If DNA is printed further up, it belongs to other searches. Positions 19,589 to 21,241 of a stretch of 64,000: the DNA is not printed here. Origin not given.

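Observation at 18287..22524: LarA-like nickel-pincer-family enzyme sandwiched between two 6-phosphogluconate dehydrogenase paralogues in a hexuronate operon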

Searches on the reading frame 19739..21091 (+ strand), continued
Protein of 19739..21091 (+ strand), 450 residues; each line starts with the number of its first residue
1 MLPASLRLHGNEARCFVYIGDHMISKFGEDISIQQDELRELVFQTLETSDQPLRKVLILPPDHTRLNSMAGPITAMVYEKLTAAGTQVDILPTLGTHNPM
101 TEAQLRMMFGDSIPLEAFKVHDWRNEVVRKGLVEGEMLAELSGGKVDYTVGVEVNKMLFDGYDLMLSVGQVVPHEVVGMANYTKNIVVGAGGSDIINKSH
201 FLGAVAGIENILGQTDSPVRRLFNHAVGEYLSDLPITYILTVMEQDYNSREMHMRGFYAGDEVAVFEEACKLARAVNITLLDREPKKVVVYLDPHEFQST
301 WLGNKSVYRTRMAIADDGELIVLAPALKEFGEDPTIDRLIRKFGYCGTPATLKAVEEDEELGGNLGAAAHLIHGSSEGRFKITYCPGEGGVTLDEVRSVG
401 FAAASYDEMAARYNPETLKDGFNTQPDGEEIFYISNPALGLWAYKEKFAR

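Call 26: find_encoding_contigs(protein=P0010, flank=10000, max_places=2)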
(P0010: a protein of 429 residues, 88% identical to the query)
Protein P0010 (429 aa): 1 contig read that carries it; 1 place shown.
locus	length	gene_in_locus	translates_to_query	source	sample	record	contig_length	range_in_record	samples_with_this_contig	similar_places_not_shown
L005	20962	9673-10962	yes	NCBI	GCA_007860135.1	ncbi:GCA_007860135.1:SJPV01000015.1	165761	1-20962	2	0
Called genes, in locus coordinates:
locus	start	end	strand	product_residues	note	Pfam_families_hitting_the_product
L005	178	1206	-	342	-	PF02655:ATP-grasp_3 (faint), PF07478:Dala_Dala_lig_C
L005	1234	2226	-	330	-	PF15887:Peptidase_Mx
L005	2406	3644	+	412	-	PF10396:TrmE_N, PF01926:MMR_HSR1, PF02421:FeoB_N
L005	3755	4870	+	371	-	-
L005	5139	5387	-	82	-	-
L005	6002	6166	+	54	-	-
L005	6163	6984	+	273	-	PF00106:adh_short, PF08659:KR (faint), PF13561:adh_short_C2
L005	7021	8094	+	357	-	PF00294:PfkB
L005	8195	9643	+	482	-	PF03446:NAD_binding_2, PF00393:6PGD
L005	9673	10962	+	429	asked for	PF09861:Lar_N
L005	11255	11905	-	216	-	PF01751:Toprim, PF00986:DNA_gyraseB_C (weak)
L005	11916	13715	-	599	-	PF13435:Cytochrome_C554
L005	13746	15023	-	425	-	PF07610:DUF1573, PF22544:HYDIN_VesB_CFA65-like_Ig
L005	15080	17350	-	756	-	PF04932:Wzy_C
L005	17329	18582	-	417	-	PF00953:Glycos_transf_4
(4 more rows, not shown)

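Call 34: find_related_loci(query=A1, collection=genome_contigs, flank=10000)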
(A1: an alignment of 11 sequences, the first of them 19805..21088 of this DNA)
Query A1 (428 aa) in genome_contigs; peptide patterns used: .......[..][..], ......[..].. (x = any residue, [..] = any of these).
600 stretches matched a pattern (row limit reached: there are more); 600 encode a relative of the query (tblastn E <= 1e-3); the best 80 are kept; 80 distinct loci.
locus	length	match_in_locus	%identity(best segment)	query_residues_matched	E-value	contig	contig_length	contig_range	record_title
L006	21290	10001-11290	83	1-426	0e+0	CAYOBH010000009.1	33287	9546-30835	MAG TPA_asm: uncultured Verrucomicrobiota bacterium isolate SRP263991_co2_653 genome assembly, contig: NODE_1262_length_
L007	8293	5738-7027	83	1-426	0e+0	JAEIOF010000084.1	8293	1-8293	MAG: Verrucomicrobia bacterium isolate MAG23 NODE_3514_length_8293_cov_3.117454, whole genome shotgun sequence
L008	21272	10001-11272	62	3-428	0e+0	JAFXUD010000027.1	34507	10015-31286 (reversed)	MAG: Victivallales bacterium isolate RGIG6748 Sheep_Rumen-3__c579795, whole genome shotgun sequence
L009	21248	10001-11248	65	10-427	0e+0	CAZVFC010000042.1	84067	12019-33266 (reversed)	MAG TPA_asm: uncultured Verrucomicrobiota bacterium isolate binchicken_co66_227 genome assembly, contig: NODE_539_length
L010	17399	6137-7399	63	4-426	0e+0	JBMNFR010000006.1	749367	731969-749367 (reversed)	MAG: Lentisphaeria bacterium isolate SBF912LR0HQ0165 contig_42347, whole genome shotgun sequence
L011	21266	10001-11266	62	3-426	0e+0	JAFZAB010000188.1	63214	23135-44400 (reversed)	MAG: Victivallales bacterium isolate RGIG7578 Water_buffalos_Omasum-3__c644899, whole genome shotgun sequence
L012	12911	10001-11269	64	2-426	0e+0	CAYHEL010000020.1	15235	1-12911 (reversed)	MAG TPA_asm: uncultured Verrucomicrobiota bacterium isolate ERP119702_co1_241 genome assembly, contig: NODE_4675_length_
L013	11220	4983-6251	62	2-426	1e-180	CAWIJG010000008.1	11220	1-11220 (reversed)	MAG: uncultured Verrucomicrobiae bacterium isolate MFD05512.bin.1.230 genome assembly, contig: contig_34160, whole genom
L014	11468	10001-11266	64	2-426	0e+0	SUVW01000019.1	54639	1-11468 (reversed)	MAG: Lentisphaerae bacterium isolate SIG82 NODE_3262_length_54639_cov_2.795201, whole genome shotgun sequence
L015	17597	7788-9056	63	3-427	7e-180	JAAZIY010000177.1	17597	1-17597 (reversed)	MAG: Lentisphaerae bacterium isolate AS21ysBPME_166 79140_AS21, whole genome shotgun sequence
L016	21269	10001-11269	62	2-426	3e-179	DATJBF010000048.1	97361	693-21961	MAG TPA_asm: Verrucomicrobiia bacterium isolate SMAG_U15347 k141_5420171, whole genome shotgun sequence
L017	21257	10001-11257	64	5-427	4e-179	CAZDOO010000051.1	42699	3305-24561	MAG TPA_asm: uncultured Verrucomicrobiota bacterium isolate SRP220891_co1_482 genome assembly, contig: NODE_1739_length_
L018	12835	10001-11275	63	1-427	3e-177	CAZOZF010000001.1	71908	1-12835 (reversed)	MAG TPA_asm: uncultured Verrucomicrobiota bacterium isolate SRP272421_co1_241 genome assembly, contig: NODE_500_length_7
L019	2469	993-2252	61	4-426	0e+0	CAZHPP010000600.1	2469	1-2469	MAG TPA_asm: uncultured Victivallales bacterium isolate SRP216815_co1_143 genome assembly, contig: NODE_61819_length_246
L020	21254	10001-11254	62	6-426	4e-175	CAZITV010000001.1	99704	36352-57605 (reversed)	MAG TPA_asm: uncultured Victivallaceae bacterium isolate SRP272421_co4_646 genome assembly, contig: NODE_211_length_9970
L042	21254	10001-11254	56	4-426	1e-155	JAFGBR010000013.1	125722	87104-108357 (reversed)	MAG: Marinilabiliaceae bacterium isolate Zod_Metabat.1042 k87_1747297, whole genome shotgun sequence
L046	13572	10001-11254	57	8-426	7e-155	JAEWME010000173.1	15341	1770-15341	MAG: Bacteroidetes bacterium isolate OH_PDB_126 k127_115244, whole genome shotgun sequence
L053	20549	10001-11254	56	8-426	3e-153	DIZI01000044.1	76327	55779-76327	MAG TPA_asm: Paludibacter sp. UBA6032 UBA6032_contig_847, whole genome shotgun sequence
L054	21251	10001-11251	56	8-426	3e-153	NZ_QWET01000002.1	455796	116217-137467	Mariniphaga sediminis strain SY21 Scaffold2, whole genome shotgun sequence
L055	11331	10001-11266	56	4-426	4e-153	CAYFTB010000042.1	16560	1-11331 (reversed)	MAG TPA_asm: uncultured Proteiniphilum sp. isolate ERP107106_co2_165 genome assembly, contig: NODE_3115_length_16560_cov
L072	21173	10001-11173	57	32-427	4e-151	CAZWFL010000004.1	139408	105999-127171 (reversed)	MAG TPA_asm: uncultured Rikenellaceae bacterium isolate SRP241326_co4_176 genome assembly, contig: NODE_176_length_13940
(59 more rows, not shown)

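Call 38: search_protein_families(library=pfam, proteins=[L054:12355-13485:+, L072:11149-12159:+, L053:4784-6031:+, L055:3705-4778:-, L042:12862-14196:+, L009:9020-9730:-, L046:3576-4136:+], max_evalue=0.00001)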
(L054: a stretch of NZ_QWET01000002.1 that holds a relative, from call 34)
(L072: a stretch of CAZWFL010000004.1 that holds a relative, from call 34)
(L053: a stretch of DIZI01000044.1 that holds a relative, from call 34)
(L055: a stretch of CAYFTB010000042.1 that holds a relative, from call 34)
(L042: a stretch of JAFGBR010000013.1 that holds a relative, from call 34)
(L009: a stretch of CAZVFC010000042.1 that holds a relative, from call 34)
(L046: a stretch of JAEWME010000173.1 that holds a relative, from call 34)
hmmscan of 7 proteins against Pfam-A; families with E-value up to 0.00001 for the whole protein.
L054:12355-13485:+ (376 aa): 3 families
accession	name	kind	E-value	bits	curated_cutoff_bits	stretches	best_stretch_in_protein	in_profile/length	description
PF02826.25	2-Hacid_dh_C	-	7.3e-32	110.6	25.1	1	108-257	28-178/178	D-isomer specific 2-hydroxyacid dehydrogenase, NAD binding domain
PF00389.36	2-Hacid_dh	-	4.4e-21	75.4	24.6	1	28-280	30-125/134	D-isomer specific 2-hydroxyacid dehydrogenase, catalytic domain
PF11890.14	DUF3410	-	9.6e-16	57.8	31.4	1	293-366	2-78/81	Domain of unknown function (DUF3410)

L072:11149-12159:+ (336 aa): 3 families
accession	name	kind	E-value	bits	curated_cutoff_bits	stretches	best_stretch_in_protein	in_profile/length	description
PF01408.29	GFO_IDH_MocA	-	1.5e-26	93.9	24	1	11-131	1-120/120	Oxidoreductase family, NAD-binding Rossmann fold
PF22725.1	GFO_IDH_MocA_C3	-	1.2e-25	90.4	27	1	139-265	1-124/124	GFO/IDH/MocA C-terminal domain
PF02894.22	GFO_IDH_MocA_C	-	5.4e-17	62.8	22.9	1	143-284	1-149/218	Oxidoreductase family, C-terminal alpha/beta domain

L053:4784-6031:+ (415 aa): 1 family
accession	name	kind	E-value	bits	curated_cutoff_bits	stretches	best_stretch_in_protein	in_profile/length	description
PF16257.11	UxaE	-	5.6e-55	187.3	27.1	1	5-412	80-475/475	tagaturonate epimerase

L055:3705-4778:- (357 aa): 3 families
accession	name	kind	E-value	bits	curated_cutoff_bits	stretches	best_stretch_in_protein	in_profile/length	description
PF13407.12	Peripla_BP_4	-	1.3e-28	100.7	35.1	1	69-322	5-253/258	Periplasmic binding protein domain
PF00356.27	LacI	-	4.2e-16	58.9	27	1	7-51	2-46/46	Bacterial regulatory proteins, lacI family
PF00532.27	Peripla_BP_1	-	1.7e-09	38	22.2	1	77-262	15-189/281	Periplasmic binding proteins and sugar binding domain of LacI family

L042:12862-14196:+ (444 aa): 2 families
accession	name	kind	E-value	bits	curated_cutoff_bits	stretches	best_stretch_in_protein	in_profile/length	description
PF07690.21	MFS_1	-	2.8e-54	184.8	33.4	1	21-394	4-346/347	Major Facilitator Superfamily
PF00083.30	Sugar_tr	-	1.4e-13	51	22.3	1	25-207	12-191/452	Sugar (and other) transporter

L009:9020-9730:- (236 aa): 0 families

L046:3576-4136:+ (186 aa): 0 families
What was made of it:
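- UxaE in many loci converges on fructuronate and mannonate (call 38).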

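Call 49: search_protein_families(library=ncbifam, proteins=[L054:12355-13485:+, L072:11149-12159:+, L053:4784-6031:+], max_evalue=1e-10)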
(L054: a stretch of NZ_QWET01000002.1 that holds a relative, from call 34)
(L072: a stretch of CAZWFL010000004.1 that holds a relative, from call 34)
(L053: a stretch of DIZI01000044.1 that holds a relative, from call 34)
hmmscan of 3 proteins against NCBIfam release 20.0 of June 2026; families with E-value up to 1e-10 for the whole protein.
L054:12355-13485:+ (376 aa): 20 families
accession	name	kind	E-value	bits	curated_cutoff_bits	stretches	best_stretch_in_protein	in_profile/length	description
NF001309.0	PRK00257.1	equivalog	4.9e-139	463.5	434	1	1-372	1-376/379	4-phosphoerythronate dehydrogenase PdxB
NF011966.0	PRK15438.1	equivalog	1.9e-85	287.2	687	1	1-373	1-371/378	4-phosphoerythronate dehydrogenase PdxB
TIGR01327.1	PGDH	equivalog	2.6e-39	135.4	454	1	32-298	35-317/525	phosphoglycerate dehydrogenase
NF009714.1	PRK13243.1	equivalog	3.6e-37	128.5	455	1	111-274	145-308/332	glyoxylate reductase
NF008759.0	PRK11790.1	equivalog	2.6e-33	115.3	404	1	106-296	142-331/410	phosphoglycerate dehydrogenase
NF006263.0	PRK08410.1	equivalog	2.4e-29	102.7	389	1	97-279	126-307/311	D-2-hydroxyacid dehydrogenase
NF000492.1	vanH_gen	exception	4.8e-28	98.1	540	1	54-240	62-258/312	D-lactate dehydrogenase VanH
NF005387.0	PRK06932.1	equivalog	2.6e-27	95.6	492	1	101-247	132-274/314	2-hydroxyacid dehydrogenase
NF005069.0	PRK06487.1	equivalog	2.8e-26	92.3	448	1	113-244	148-274/320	2-hydroxyacid dehydrogenase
NF005750.0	PRK07574.1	equivalog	1.8e-25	89.8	329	1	107-278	183-356/386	NAD-dependent formate dehydrogenase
NF000004.1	vanH-D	exception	5.3e-23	81.6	550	1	55-240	69-264/323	D-lactate dehydrogenase VanH-D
NF041369.1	Dhydh_Halo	equivalog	4.6e-22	78.6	400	1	34-265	37-281/305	D-2-hydroxyacid dehydrogenase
NF000371.1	vanH_Agroup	exception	7.9e-21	74.6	700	1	101-238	131-261/322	VanH-A/VanH-Pt family D-lactate dehydrogenase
NF009127.0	PRK12480.1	equivalog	8.8e-21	74.2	579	1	114-238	144-265/330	D-lactate dehydrogenase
NF000112.1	vanH-Amyco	exception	2.6e-20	73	625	1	54-239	91-286/348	VanH-AOV family D-lactate dehydrogenase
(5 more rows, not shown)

L072:11149-12159:+ (336 aa): 8 families
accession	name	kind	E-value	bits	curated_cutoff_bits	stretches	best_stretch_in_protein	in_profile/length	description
TIGR04380.1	myo_inos_iolG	equivalog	7.4e-35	120.4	355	1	10-283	1-269/330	inositol 2-dehydrogenase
NF052479.1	LevoglcsnDh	equivalog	1.6e-24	86.3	650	1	41-213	41-212/386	levoglucosan dehydrogenase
NF008607.0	PRK11579.1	subfamily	9.6e-21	74.1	330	1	11-229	5-215/346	oxidoreductase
NF007574.0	PRK10206.1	equivalog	3.8e-20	72.2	352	1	10-236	2-219/345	oxidoreductase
NF040723.1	UDP-GlcNAcDh_Arch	equivalog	4.5e-19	69.1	450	1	13-270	3-241/302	UDP-N-acetylglucosamine 3-dehydrogenase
NF052679.1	InsChiInosDhIolG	equivalog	8.2e-18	64.5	540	1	10-157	2-151/343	bifunctional inositol 2-dehydrogenase/D-chiro-inositol 1-dehydrogenase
NF041392.1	XylDh_Gfo6_Halo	equivalog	2.5e-17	62.7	350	1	11-271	17-280/350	D-xylose 1-dehydrogenase Gfo6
NF058561.1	BT_2158_fam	equivalog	6.4e-11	41.5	750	0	30-158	51-181/487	glycoside 3-dehydrogenase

L053:4784-6031:+ (415 aa): 0 families
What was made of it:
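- Other loci carry extra dehydrogenases next to the gene, PdxB-like and GFO/IDH/MocA (calls 38, 49).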

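Call 70: predict_structure(alignment_id=A2)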
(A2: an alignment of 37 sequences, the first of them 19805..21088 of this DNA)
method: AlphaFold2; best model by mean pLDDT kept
length: 428 residues; sequences in the alignment: 37
mean_pLDDT: 72.5   pTM: 0.76
mean pLDDT of the five models: 72.5, 72.4, 67.7, 65.7, 64.0
residues with pLDDT >= 90: 42; 70-90: 238; 50-70: 100; < 50: 48
segments of 3 or more residues with pLDDT < 50: 72-74, 153-162, 167-169, 273-294, 307-309
pLDDT, mean of each block of 10 residues (from residue 1): 62 91 83 84 66 94 91 60 79 84 69 81 73 80 83 41 48 62 58 69 78 85 74 86 79 75 78 43 35 59 57 74 75 85 71 61 74 80 88 85 89 64 63
secondary structure, 60 per line:
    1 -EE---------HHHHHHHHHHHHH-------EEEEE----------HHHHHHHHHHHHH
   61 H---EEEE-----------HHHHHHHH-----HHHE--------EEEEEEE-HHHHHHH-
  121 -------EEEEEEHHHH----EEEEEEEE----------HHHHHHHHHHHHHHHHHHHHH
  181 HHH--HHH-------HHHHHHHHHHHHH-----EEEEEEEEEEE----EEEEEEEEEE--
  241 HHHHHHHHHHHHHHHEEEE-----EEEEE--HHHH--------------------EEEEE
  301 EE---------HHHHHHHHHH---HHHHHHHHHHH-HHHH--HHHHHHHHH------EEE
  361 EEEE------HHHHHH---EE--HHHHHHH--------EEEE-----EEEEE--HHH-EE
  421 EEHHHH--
elements in order: H13-25 E33-37 H48-61 E65-68 H80-87 E105-111 H113-119 E128-133 H134-137 E142-149 H160-183 H196-208 E214-224 E229-238 H241-255 E256-259 E265-269 H272-275 E296-302 H312-321 H325-335 H337-340 H343-351 E358-364 H371-376 H384-390 E399-402 E408-412 E419-422 H423-426
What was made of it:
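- The AlphaFold model has only moderate confidence (mean pLDDT 72.5) and is poor in the active-site loops (call 70).
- Tried and rejected: Model coordinates are not exposed and the active-site loops have pLDDT below 50 (call 70).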

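Call 73: fold_search(model_id=the predicted structure, library=pdb)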
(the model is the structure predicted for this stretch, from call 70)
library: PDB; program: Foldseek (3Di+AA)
matches with E <= 10: 642; with E <= 0.001: 19
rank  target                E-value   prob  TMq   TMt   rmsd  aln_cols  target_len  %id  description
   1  4nar                  4.4e-23  1.00  0.78  0.80   4.1       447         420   20  Crystal Structure of the Q9WYS3 protein from Thermotoga maritima. Northeast Structural Genomics Consortium Target VR152 (released 2013-11-06)
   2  2yjg_B                2.8e-12  1.00  0.60  0.61   6.1       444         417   15  Structure of the lactate racemase apoprotein from Thermoanaerobacterium thermosaccharolyticum (released 2012-05-30)
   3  2yjg_A                5.1e-12  1.00  0.58  0.60   6.5       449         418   16  Structure of the lactate racemase apoprotein from Thermoanaerobacterium thermosaccharolyticum (released 2012-05-30)
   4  9q3j_A                2.6e-11  1.00  0.52  0.50   9.3       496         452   14  Structures of LarA-like nickel-pincer nucleotide cofactor-utilizing enzyme with a single catalytic histidine residue f (released 2025-09-17)
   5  8ezh                  3.2e-11  1.00  0.60  0.62   6.6       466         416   16  A tethered niacin-derived pincer complex with a nickel-carbon bond in lactate racemase R98A/R100A variant modeled with s (released 2023-01-25)
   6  9eid                  5.3e-11  1.00  0.65  0.66   5.7       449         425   16  A broad-substrate spectrum lactate racemase A from Isosphaera pallida in complex with D-2-Hydroxybutyrate (released 2025-01-29)
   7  9eia_B                5.3e-11  1.00  0.64  0.64   5.8       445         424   16  A broad-substrate spectrum lactate racemase A from Isosphaera pallida in complex with copurified D-lactate (released 2025-01-29)
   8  9q3j_E                5.3e-11  1.00  0.55  0.53   7.9       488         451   16  Structures of LarA-like nickel-pincer nucleotide cofactor-utilizing enzyme with a single catalytic histidine residue f (released 2025-09-17)
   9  7s91                  6.6e-11  1.00  0.46  0.49   8.5       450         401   16  Structure of the malate racemase mar2 apoprotein from Thermoanaerobacterium thermosaccharolyticum at 2.25 angstroms reso (released 2021-10-13)
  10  9q3k_A                7.8e-11  1.00  0.63  0.57   6.8       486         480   14  Structure of LarA-like nickel-pincer nucleotide cofactor-utilizing enzyme with a single catalytic histidine residue fr (released 2025-09-24)
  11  9q3j_G                7.8e-11  1.00  0.53  0.51   8.0       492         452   16  Structures of LarA-like nickel-pincer nucleotide cofactor-utilizing enzyme with a single catalytic histidine residue f (released 2025-09-17)
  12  6d6z                  8.3e-11  1.00  0.45  0.48   8.5       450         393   15  Structure of the malate racemase apoprotein from Thermoanaerobacterium thermosaccharolyticum (released 2019-04-24)
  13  6c1w_A                9.2e-11  1.00  0.61  0.61   6.4       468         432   15  A tethered niacin-derived pincer complex with a nickel-carbon or sulfite-carbon bond in lactate racemase (released 2018-03-14)
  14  9q3j_H                1.0e-10  1.00  0.57  0.55   7.4       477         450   16  Structures of LarA-like nickel-pincer nucleotide cofactor-utilizing enzyme with a single catalytic histidine residue f (released 2025-09-17)
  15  5huq_B                1.4e-10  1.00  0.63  0.62   6.2       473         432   15  A tethered niacin-derived pincer complex with a nickel-carbon bond in lactate racemase (released 2016-02-10)
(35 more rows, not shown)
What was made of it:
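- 19805..21091 (+): LarA homologue of group 18. Proposed nickel-pincer-nucleotide-dependent D-mannonate/D-gluconate 2-epimerase. Fold match to 4NAR, TM 0.78 (call 73).
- Closest known: GntE2. Different: Identity over the structural alignment is about 20% (call 73).
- Closest known: LarA lactate racemase of Lactiplantibacillus plantarum. Same: It shares the NPN-binding Lys and His, the two catalytic His residues and the fold (call 73, TM about 0.6).
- Closest known: LarA lactate racemase of Lactiplantibacillus plantarum. Different: Its substrate pocket has F-F after the catalytic His, where this protein has E-V. Identity over the structural alignment is about 15% (call 73).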
